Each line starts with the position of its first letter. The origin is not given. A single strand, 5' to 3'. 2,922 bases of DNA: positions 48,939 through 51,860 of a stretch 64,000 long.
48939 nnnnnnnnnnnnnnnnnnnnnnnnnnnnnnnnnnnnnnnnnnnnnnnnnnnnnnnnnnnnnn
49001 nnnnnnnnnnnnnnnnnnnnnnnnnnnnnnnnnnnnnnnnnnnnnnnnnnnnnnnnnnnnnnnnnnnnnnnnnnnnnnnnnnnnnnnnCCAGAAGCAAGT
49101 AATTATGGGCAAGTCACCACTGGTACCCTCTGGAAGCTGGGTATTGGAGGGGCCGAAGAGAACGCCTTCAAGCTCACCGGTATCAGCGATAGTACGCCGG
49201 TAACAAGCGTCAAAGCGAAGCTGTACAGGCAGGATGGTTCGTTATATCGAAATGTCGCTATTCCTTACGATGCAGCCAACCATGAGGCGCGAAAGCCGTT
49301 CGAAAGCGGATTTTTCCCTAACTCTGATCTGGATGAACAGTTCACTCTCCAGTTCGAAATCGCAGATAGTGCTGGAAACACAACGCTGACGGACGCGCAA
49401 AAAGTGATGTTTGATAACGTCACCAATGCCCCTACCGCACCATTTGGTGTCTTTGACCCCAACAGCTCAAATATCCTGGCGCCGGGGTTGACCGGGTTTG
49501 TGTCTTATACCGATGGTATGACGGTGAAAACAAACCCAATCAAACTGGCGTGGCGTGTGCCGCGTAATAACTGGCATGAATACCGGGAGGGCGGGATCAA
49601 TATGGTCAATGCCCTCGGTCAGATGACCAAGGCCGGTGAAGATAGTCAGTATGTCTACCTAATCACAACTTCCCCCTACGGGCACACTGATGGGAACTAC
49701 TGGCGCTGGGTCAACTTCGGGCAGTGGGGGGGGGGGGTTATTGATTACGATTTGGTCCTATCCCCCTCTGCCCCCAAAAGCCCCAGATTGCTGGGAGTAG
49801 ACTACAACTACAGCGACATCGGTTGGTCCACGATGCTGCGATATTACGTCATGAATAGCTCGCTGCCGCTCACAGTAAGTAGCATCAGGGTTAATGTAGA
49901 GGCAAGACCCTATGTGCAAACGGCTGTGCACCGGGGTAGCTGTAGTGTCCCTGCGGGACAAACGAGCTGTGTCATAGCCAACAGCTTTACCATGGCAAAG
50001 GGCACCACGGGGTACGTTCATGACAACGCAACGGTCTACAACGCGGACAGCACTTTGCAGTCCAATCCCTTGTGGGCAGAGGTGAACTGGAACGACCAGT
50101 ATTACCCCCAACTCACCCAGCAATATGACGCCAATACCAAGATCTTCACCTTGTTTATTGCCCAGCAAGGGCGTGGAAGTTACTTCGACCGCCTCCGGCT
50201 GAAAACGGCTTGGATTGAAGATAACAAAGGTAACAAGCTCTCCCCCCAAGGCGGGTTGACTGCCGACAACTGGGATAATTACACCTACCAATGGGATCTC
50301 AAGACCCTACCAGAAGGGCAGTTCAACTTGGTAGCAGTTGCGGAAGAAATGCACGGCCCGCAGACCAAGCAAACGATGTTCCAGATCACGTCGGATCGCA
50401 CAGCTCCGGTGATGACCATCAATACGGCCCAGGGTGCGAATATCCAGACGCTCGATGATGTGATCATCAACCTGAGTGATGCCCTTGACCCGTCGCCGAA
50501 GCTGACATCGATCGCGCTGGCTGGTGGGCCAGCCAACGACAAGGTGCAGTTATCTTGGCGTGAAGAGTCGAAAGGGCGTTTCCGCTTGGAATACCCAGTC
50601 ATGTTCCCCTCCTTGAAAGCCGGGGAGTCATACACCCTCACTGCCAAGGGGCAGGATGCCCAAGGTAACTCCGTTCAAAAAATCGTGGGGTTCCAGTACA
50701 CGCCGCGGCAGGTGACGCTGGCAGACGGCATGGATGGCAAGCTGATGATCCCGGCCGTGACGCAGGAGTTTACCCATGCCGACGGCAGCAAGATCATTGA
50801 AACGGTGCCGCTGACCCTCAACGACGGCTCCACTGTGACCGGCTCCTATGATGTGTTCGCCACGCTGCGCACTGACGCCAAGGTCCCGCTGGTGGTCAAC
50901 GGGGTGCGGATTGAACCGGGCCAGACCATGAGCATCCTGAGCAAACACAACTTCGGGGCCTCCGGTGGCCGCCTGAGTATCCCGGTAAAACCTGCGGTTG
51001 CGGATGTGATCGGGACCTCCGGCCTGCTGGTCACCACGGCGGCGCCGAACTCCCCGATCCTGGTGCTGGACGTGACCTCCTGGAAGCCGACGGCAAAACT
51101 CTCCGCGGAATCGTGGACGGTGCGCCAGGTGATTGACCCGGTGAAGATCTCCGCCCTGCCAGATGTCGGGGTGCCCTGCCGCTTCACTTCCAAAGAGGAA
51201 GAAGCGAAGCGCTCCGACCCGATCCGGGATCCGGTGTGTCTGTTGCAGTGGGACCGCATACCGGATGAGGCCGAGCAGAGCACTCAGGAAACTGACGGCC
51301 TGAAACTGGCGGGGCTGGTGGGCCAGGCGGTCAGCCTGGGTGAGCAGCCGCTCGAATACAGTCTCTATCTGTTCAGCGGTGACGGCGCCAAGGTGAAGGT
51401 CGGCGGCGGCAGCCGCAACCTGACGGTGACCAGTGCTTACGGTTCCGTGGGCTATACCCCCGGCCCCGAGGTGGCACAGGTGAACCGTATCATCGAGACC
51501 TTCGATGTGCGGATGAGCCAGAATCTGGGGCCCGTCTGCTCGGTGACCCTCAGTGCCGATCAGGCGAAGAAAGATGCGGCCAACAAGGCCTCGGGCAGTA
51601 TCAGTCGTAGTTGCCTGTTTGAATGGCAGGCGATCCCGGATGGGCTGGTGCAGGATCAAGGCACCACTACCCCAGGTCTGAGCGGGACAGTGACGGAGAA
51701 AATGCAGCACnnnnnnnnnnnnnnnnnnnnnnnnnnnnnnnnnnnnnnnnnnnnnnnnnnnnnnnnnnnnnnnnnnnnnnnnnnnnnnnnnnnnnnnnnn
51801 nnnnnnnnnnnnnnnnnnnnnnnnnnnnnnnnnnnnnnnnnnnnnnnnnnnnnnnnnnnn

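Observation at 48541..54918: Mosaic giant adhesin gene and truncated tandem paralog with duplicated leader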

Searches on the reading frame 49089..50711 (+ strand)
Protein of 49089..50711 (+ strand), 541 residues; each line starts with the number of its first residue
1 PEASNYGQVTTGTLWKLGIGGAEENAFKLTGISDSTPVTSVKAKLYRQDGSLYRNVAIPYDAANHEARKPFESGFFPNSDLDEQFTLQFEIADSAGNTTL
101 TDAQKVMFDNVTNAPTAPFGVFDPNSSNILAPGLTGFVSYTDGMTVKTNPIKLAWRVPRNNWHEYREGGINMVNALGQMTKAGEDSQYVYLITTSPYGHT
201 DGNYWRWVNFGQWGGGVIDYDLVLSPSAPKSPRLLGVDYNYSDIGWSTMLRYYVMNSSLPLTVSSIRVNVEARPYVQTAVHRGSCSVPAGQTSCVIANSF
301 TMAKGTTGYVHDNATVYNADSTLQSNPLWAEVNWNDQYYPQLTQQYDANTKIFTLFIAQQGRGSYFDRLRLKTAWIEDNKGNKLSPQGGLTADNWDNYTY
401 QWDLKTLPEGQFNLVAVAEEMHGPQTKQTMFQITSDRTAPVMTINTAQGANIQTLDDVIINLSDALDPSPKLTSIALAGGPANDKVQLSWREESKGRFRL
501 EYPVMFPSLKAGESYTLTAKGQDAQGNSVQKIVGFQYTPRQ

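Call 50: search_dna_similar(query=window:49089-50711:+, collection=plasmids, mode=protein, max_rows=25, rows=spread, max_evalue=1e-20)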
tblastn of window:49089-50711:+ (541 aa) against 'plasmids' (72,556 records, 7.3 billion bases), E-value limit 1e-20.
Records with a match: 2969; places in all: 5787; records where one place covers at least 80% of the query: 2605.
Best place of each record, by identity: >=99% 7; 95-99% 2; 90-95% 2; 80-90% 1; 60-80% 561; <60% 2396.
By first word of the organism name: Klebsiella 925; Escherichia 693; Salmonella 560; Enterobacter 333; Citrobacter 137; Vibrio 66; Providencia 51; Raoultella 30; Aeromonas 29; Proteus 18; and 27 more.
By predicted mobility (MOB-suite, as given by PLSDB): conjugative 2727; non-mobilizable 222; mobilizable 20.
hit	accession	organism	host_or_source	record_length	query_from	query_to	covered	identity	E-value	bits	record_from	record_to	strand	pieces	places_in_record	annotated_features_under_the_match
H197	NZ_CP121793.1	Aeromonas caviae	Homo sapiens,plasma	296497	1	541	100%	99.8%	0e+0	1129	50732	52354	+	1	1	Ig-like domain-containing protein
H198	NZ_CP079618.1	Klebsiella pneumoniae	Homo sapiens,Pus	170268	1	541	100%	78.0%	0e+0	918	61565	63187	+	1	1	Ig-like domain-containing protein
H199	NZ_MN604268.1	Escherichia coli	-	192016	1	541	100%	78.0%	0e+0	918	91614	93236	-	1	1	Ig-like domain-containing protein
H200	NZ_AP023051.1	Citrobacter portucalensis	Homo sapiens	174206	1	541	100%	78.0%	0e+0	918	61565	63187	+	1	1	Ig-like domain-containing protein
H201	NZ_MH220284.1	Aeromonas sp. pRIVM0001_VIM-1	Homo sapiens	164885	1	541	100%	77.4%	0e+0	910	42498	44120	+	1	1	Ig-like domain-containing protein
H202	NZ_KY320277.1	Leclercia adecarboxylata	-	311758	6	539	99%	34.2%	3e-88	304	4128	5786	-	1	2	Ig-like domain-containing protein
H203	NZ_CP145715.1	Escherichia coli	Homo sapiens,stool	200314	6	539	99%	34.0%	7e-87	300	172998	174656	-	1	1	Ig-like domain-containing protein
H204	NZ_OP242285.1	Escherichia coli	Homo sapiens,stool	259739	6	539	99%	34.0%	7e-87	300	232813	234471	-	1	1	Ig-like domain-containing protein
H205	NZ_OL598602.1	Salmonella sp.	-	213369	6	539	99%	33.9%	3e-90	310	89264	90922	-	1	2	Ig-like domain-containing protein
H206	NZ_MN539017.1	Salmonella sp.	-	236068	6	539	99%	33.9%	3e-90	310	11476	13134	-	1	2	Ig-like domain-containing protein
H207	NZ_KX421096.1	Salmonella enterica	chicken,Chicken feces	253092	6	539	99%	33.9%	3e-90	310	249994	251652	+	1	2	Ig-like domain-containing protein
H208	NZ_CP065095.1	Salmonella enterica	Homo sapiens,cell culture,stool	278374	6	539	99%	33.9%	3e-90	310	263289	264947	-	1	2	Ig-like domain-containing protein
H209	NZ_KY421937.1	Escherichia coli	-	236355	6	539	99%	33.9%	3e-90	310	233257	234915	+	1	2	Ig-like domain-containing protein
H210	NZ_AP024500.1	Enterobacter asburiae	Felis catus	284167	6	539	99%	33.9%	7e-90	309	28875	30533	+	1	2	Ig-like domain-containing protein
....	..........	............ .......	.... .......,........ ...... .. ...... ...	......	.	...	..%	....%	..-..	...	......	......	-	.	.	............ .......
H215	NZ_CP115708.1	Klebsiella pneumoniae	-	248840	6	540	99%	31.1%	2e-69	249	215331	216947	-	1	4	Ig-like domain-containing protein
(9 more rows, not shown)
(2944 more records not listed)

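Call 92: get_annotated_region(hit=H215, flank=12000)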
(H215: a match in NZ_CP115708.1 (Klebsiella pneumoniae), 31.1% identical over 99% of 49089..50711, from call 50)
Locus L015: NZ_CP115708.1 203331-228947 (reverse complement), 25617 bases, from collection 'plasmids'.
description: Klebsiella pneumoniae strain CPE16 plasmid pCPE16_2, complete sequence
organism: Klebsiella pneumoniae (NCBI taxid 573)
taxonomy: Bacteria; Pseudomonadota; Gammaproteobacteria; Enterobacterales; Enterobacteriaceae; Klebsiella; Klebsiella pneumoniae
host: -; source: -; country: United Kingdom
typing (MOB-suite, as given by PLSDB): conjugative; replicon IncFIB,IncHI1B; relaxase MOBH; mating-pair formation MPF_F
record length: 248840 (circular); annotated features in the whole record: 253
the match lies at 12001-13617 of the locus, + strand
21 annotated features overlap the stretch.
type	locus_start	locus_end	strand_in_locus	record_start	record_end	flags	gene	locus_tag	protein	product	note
CDS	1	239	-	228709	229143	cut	-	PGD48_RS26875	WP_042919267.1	hypothetical protein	-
CDS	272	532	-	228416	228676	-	-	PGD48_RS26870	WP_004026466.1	hypothetical protein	-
CDS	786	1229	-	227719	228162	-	-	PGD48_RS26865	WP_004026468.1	hypothetical protein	-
CDS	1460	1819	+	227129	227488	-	-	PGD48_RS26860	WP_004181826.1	hypothetical protein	-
CDS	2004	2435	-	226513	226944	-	-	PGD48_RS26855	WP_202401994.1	DNA-binding protein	-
CDS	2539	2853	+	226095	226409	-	-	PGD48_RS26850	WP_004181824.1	hypothetical protein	-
CDS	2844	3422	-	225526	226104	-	-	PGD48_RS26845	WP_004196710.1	HNH endonuclease signature motif containing protein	-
CDS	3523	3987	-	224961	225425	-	-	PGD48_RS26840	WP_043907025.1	hypothetical protein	-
CDS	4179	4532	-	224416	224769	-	-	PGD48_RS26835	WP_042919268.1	hypothetical protein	-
CDS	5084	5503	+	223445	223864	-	-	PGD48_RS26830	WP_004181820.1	hypothetical protein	-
CDS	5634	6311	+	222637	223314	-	-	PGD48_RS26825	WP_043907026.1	NYN domain-containing protein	-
CDS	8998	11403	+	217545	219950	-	-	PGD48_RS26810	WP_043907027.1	Ig-like domain-containing protein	-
CDS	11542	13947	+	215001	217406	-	-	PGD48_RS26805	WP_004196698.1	Ig-like domain-containing protein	-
CDS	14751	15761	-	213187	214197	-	-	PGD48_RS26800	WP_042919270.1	ParB family protein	-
CDS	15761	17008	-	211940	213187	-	-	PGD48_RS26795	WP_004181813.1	ParA family protein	-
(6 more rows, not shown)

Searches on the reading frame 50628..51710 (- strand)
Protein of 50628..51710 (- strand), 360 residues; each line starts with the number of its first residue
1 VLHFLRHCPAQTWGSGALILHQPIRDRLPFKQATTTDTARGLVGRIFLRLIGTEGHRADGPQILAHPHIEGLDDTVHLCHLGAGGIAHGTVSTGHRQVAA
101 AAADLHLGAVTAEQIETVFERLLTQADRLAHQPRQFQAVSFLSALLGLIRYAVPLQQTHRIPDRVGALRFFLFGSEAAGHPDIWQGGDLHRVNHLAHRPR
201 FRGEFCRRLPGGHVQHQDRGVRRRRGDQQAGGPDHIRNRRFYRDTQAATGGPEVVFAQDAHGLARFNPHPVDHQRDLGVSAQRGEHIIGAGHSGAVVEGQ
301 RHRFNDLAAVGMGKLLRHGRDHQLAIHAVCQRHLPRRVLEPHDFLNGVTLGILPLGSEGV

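Call 82: search_protein_families(library=pfam, proteins=[window:50628-51710:-], max_evalue=0.001)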
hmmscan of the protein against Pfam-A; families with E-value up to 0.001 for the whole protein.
window:50628-51710:- (360 aa): 0 families
